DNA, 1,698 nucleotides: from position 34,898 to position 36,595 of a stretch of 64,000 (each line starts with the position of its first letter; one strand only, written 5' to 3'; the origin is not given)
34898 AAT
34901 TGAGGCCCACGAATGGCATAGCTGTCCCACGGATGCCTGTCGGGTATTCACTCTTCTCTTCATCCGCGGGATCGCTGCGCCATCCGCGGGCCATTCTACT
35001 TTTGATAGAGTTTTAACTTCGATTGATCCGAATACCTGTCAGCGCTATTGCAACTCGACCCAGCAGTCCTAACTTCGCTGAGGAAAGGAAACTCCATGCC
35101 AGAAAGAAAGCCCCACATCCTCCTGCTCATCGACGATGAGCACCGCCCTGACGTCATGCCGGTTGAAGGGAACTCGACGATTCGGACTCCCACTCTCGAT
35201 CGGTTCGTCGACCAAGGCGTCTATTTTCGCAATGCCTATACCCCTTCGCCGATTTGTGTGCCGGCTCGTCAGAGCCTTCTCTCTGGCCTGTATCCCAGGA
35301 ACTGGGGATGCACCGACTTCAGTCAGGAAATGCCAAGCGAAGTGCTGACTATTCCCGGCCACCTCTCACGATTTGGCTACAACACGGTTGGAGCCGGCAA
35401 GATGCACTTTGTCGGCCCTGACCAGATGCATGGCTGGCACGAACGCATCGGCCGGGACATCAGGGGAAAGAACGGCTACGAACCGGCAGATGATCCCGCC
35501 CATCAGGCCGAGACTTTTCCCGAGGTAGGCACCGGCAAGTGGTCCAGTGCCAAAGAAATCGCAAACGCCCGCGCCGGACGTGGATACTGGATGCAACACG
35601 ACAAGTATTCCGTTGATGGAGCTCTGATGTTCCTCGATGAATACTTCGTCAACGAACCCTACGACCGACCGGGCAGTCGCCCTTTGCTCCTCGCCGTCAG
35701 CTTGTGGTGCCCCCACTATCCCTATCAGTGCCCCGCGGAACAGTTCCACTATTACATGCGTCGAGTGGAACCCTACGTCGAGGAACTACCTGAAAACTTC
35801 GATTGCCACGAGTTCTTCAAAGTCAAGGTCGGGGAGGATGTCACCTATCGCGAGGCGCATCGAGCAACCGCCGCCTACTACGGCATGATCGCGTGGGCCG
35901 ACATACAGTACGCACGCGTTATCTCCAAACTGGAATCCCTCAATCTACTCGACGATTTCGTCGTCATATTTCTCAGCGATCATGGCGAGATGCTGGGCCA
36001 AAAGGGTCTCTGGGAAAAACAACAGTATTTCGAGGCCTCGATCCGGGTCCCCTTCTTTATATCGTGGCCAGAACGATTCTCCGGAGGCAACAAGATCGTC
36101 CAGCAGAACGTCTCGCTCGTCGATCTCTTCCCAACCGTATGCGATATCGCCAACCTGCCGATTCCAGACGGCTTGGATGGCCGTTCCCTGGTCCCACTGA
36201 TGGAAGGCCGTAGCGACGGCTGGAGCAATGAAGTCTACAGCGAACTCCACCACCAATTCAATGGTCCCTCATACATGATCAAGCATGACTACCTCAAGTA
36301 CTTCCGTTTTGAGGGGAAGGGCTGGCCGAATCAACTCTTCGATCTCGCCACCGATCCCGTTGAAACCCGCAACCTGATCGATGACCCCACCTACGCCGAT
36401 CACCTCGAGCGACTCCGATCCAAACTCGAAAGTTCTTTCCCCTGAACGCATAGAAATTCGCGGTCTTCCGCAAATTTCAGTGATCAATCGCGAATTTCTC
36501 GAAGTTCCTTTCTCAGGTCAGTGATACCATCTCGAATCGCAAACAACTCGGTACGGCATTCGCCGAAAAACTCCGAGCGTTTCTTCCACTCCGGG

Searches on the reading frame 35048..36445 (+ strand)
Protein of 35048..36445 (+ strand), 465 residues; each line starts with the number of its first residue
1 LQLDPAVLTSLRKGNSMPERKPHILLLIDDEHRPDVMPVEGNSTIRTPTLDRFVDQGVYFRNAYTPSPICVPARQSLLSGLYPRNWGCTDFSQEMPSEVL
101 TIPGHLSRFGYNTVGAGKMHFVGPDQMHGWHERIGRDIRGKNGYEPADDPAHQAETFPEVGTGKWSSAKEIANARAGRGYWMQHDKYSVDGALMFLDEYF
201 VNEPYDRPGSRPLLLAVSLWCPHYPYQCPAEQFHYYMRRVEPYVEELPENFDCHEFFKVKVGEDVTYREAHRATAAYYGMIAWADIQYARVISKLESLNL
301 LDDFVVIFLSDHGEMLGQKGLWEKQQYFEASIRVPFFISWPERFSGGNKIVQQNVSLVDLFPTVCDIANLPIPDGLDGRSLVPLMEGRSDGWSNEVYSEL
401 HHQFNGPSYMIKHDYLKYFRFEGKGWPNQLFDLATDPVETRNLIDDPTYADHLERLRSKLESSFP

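Call 72: search_protein_families(library=pfam, proteins=[window:35048-36445:+], max_evalue=0.00001)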
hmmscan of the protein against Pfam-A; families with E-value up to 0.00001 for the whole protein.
window:35048-36445:+ (465 aa): 2 families
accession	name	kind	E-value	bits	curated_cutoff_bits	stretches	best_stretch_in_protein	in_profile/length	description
PF00884.28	Sulfatase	-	1e-40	140.4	25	1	24-369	3-300/301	Sulfatase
PF16347.10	SGSH_C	-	7.1e-22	78.6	29.3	1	317-462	1-150/154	N-sulphoglucosamine sulphohydrolase, C-terminal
